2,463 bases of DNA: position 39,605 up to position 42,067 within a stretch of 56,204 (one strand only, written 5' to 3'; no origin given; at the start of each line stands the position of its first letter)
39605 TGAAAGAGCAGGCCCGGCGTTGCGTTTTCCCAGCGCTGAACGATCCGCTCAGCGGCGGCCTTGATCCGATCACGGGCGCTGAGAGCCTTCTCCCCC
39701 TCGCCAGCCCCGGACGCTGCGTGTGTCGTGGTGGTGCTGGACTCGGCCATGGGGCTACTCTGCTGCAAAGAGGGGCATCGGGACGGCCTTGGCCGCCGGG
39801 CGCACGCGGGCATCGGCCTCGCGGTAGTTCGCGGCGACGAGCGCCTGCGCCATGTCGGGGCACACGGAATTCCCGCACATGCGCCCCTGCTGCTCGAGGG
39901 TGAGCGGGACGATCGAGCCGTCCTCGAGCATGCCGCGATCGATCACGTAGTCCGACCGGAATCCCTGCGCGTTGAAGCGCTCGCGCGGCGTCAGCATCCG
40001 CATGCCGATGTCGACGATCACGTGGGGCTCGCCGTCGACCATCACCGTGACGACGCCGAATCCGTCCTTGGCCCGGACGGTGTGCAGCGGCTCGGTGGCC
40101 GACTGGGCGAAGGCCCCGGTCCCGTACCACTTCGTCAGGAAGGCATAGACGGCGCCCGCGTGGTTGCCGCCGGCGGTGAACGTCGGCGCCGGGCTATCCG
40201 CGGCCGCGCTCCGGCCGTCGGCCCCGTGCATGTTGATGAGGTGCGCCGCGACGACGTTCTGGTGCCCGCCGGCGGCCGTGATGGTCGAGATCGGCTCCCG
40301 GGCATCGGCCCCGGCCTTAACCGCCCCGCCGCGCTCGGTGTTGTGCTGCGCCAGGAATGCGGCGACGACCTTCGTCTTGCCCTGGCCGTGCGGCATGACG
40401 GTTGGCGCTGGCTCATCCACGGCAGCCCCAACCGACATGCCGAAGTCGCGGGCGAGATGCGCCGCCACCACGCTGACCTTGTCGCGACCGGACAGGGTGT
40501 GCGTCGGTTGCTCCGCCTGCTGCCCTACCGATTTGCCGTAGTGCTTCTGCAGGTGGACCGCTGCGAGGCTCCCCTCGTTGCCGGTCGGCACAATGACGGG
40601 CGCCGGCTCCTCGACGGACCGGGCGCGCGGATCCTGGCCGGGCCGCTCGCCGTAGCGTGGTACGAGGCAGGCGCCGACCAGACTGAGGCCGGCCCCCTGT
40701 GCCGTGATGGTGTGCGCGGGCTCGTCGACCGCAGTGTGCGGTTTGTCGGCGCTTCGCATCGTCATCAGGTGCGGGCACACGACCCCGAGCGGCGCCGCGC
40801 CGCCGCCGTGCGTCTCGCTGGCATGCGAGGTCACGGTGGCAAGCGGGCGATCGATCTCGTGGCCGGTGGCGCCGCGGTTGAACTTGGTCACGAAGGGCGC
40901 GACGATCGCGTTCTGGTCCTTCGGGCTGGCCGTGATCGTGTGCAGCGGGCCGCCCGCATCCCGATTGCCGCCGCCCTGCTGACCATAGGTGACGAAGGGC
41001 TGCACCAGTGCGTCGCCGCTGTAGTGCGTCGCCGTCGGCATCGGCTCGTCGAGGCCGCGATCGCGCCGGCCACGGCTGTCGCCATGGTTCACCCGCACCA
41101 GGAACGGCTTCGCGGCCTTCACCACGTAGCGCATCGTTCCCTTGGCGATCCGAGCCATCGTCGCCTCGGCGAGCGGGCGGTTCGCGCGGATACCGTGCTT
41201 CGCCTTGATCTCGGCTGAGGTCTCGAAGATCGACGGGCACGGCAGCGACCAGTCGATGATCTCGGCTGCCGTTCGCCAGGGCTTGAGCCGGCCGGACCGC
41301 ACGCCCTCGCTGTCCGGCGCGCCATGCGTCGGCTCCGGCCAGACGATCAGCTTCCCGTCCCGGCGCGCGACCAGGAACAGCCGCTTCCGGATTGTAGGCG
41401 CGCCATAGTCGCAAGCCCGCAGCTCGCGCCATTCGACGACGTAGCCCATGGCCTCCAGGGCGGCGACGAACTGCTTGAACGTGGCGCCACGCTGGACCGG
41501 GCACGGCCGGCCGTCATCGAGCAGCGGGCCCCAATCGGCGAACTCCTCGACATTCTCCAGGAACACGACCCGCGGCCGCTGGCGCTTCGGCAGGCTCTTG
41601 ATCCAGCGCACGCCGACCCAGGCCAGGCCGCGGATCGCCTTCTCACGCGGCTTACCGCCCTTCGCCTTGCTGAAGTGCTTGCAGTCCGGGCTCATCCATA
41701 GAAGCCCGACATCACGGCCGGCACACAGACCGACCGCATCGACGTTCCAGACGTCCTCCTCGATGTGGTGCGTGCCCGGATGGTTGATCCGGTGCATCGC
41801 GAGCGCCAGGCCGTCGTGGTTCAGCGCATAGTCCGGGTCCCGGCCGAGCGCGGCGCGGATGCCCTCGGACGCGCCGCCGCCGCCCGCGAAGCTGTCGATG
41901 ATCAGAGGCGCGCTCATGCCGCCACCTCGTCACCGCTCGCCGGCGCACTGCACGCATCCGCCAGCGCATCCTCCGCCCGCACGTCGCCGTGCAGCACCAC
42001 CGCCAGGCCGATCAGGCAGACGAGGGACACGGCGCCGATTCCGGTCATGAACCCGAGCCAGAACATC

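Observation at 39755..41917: C5 DNA methyltransferase carrying ten tandem TRD-like repeats between motifs VIII and IX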

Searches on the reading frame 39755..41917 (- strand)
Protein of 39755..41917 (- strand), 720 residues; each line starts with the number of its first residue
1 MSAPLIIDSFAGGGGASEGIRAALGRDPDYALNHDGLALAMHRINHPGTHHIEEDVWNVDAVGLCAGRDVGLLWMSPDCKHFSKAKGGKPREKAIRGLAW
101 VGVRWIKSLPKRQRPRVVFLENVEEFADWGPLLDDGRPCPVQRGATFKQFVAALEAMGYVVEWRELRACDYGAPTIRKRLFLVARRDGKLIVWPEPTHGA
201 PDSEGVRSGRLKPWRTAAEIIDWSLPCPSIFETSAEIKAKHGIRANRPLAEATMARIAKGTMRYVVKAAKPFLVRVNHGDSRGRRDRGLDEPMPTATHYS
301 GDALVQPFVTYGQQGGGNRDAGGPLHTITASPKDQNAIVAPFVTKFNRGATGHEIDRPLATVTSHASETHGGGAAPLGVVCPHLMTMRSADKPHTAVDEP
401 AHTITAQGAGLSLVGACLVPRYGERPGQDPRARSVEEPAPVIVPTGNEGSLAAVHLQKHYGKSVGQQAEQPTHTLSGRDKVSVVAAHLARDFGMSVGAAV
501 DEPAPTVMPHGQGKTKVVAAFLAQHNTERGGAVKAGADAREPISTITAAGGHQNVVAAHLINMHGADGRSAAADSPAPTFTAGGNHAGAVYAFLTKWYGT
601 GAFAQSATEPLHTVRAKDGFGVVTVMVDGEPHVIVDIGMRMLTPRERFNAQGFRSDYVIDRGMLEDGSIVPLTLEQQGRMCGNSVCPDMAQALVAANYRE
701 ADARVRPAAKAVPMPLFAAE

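Call 3: search_protein_families(library=pfam, proteins=[window:39755-41917:-], max_evalue=1)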
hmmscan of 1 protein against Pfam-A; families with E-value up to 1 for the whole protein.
window:39755-41917:- (720 aa): 1 family
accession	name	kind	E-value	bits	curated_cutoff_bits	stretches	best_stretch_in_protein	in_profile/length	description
PF00145.23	DNA_methylase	-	1.5e-22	80.9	22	2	6-189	3-165/324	C-5 cytosine-specific DNA methylase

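Call 4: search_protein_families(library=ncbifam, proteins=[window:39755-41917:-], max_evalue=1)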
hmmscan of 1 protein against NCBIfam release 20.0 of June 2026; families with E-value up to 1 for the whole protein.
window:39755-41917:- (720 aa): 1 family
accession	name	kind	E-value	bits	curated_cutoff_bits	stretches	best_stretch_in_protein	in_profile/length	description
TIGR00675.1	dcm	superfamily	1.1e-20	74.5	100.65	2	6-187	1-162/329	DNA (cytosine-5-)-methyltransferase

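Call 5: search_solved_structures(query=window:39755-41917:-, max_evalue=1, show_alignments=2)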
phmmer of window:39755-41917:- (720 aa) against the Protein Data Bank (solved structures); distinct sequences matched with E-value up to 1: 36.
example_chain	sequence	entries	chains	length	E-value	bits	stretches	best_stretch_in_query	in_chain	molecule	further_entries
3g7u_A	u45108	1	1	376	3.8e-06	28.8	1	6-185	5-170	Cytosine-specific methyltransferase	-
9ped_A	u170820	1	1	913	1.1e-05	27.3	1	132-198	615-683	DNA (cytosine-5)-methyltransferase 1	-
9m5u_A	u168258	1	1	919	1.2e-05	27.2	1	132-198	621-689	DNA (cytosine-5)-methyltransferase 1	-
9v4p_A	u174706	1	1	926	1.2e-05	27.2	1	132-198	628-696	DNA (cytosine-5)-methyltransferase 1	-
9peb_A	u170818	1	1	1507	3.8e-05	25.5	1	132-198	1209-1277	DNA (cytosine-5)-methyltransferase 1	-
9pec_A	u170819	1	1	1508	3.8e-05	25.5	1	132-198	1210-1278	DNA (cytosine-5)-methyltransferase 1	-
9m5x_A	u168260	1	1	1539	4e-05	25.5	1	132-198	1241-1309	DNA (cytosine-5)-methyltransferase 1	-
9v4o_A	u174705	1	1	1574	4.2e-05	25.4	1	132-198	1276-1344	DNA (cytosine-5)-methyltransferase 1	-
3pt9_A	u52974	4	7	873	4.6e-05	25.3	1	7-199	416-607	DNA (cytosine-5)-methyltransferase 1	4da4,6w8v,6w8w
3pt6_A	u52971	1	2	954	5.3e-05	25.1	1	7-199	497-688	DNA (cytosine-5)-methyltransferase 1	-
5gut_A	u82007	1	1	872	5.4e-05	25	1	7-199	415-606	DNA (cytosine-5)-methyltransferase 1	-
3av4_A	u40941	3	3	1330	8.8e-05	24.3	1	7-199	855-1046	DNA (cytosine-5)-methyltransferase 1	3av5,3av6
5wy1_A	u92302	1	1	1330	8.8e-05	24.3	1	7-199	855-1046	DNA (cytosine-5)-methyltransferase 1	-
5guv_A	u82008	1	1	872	0.00012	23.8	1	7-199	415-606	DNA (cytosine-5)-methyltransferase 1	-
6x9i_A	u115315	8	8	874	0.00023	22.9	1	7-199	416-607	DNA (cytosine-5)-methyltransferase 1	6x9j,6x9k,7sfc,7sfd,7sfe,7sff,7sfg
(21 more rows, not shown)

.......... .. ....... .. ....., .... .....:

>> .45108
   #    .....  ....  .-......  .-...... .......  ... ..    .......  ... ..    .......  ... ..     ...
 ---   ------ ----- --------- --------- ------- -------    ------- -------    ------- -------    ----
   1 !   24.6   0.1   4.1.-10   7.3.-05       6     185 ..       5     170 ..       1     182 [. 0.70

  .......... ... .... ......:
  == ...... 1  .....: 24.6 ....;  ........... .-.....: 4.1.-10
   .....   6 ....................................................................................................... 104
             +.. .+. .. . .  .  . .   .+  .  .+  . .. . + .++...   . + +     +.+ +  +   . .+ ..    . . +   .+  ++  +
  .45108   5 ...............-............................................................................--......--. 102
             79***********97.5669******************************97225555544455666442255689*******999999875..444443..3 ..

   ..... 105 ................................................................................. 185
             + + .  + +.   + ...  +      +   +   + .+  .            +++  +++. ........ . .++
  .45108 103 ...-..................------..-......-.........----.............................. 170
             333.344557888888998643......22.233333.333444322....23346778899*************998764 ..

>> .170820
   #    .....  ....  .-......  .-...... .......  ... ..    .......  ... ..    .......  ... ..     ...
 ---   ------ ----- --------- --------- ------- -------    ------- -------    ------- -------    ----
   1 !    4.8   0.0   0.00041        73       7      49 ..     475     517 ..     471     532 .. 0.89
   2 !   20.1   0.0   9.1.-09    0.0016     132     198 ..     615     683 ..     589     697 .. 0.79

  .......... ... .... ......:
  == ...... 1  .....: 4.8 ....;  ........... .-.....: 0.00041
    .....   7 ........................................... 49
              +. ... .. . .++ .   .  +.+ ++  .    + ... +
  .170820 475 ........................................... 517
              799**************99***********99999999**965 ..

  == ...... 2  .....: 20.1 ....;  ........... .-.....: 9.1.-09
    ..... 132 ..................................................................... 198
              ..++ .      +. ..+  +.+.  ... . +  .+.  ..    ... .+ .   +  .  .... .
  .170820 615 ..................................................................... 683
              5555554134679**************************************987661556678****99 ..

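Call 9: search_dna_similar(query=window:39755-41917:-, collection=phages, mode=protein, max_rows=30)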
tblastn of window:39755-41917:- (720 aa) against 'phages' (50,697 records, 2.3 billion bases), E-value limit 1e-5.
Records with a match: 499; places in all: 508; records where one place covers at least 80% of the query: 154.
Best place of each record, by identity: <60% 499.
By first word of the organism name: Gordonia 117; Streptococcus 59; Mycobacterium 56; Pseudomonas 39; Arthrobacter 32; Vibrio 21; Enterobacter 18; Burkholderia 13; Cronobacter 13; Citrobacter 12; and 49 more.
By host as written in the record: Gordonia terrae 3612 105; - 45; Mycobacterium smegmatis mc2 155 31; Arthrobacter globiformis NRRL B-2979 SEA 14; Arthrobacter globiformis B-2979 11; Burkholderia sp. 9; Streptococcus thermophilus ST67009 9; Klebsiella pneumoniae 7; and 160 more.
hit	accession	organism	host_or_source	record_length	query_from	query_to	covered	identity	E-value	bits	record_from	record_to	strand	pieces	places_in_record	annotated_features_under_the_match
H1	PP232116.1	Mesorhizobium phage vB_MseS-P1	Mesorhizobium sediminum CBW1107-2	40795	5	697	96%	48.9%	0e+0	579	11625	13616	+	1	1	site-specific DNA-cytosine methylase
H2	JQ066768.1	Rhodobacter phage RcapNL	Rhodobacter capsulatus SB1003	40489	2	697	97%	45.9%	1e-155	505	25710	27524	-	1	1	C-5 cytosine-specific DNA methylase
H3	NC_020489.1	Rhodobacter phage RcapNL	Rhodobacter capsulatus SB1003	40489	2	697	97%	45.9%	1e-155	505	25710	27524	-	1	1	DNA methyltransferase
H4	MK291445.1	Paracoccus phage vB_PyeM_Pyei1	Paracoccus yeei CCUG 32053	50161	4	697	96%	45.0%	2e-156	508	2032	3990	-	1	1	DNA (cytosine-5-)-methyltransferase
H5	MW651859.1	Pseudomonas phage vB_PstS-pAN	Pseudomonas stutzeri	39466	5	697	96%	45.0%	1e-118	527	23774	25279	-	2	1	DNA cytosine methyltransferase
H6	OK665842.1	Burkholderia phage BgManors32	Burkholderia gladioli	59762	1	698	97%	43.1%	1e-150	491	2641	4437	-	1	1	C-5 cytosine-specific DNA methylase family protein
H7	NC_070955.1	Burkholderia phage BgManors32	Burkholderia gladioli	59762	1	698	97%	43.1%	1e-150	491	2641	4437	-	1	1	C-5 cytosine-specific DNA methylase family protein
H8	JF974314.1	Rhizobium phage RR1-A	Rhizobium radiobacter P007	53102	4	699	97%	42.8%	2e-157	510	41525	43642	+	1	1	C-5 cytosine-specific DNA methylase | hypothetical protein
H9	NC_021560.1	Rhizobium phage RR1-A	Rhizobium radiobacter P007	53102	4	699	97%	42.8%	2e-157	510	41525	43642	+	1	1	DNA cytosine methyltransferase | hypothetical protein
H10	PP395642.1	Nostoc phage Nsp-JY10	Nostoc sp.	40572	4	697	96%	43.0%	1e-144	473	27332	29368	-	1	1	DNA cytosine methyltransferase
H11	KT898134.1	Aeromonas phage phiARM81mr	Aeromonas sp. ARM81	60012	5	714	99%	41.5%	6e-107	531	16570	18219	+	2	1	C-5 cytosine-specific DNA methylase | replication protein O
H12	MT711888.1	Pseudomonas phage Dolphis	Pseudomonas putida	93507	5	697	93%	44.0%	5e-96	466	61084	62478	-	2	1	DNA methyltransferase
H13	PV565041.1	Pseudomonas phage Jeremy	Pseudomonas putida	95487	5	697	93%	44.0%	5e-96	466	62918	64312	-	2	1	DNA methyltransferase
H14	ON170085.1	Ralstonia phage YO041_1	Ralstonia solanacearum R286, UW275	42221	1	697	97%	41.6%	4e-114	543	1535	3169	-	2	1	record has no annotation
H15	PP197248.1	Acetoanaerobium phage ANDSL2_ph1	Acetoanaerobium noterae DSL2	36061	2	704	98%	41.2%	2e-101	525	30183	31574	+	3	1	hypothetical protein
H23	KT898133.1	Aeromonas phage phiARM81ld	Aeromonas sp. ARM81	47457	5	700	97%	39.3%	2e-96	473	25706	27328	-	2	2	C-5 cytosine-specific DNA methylase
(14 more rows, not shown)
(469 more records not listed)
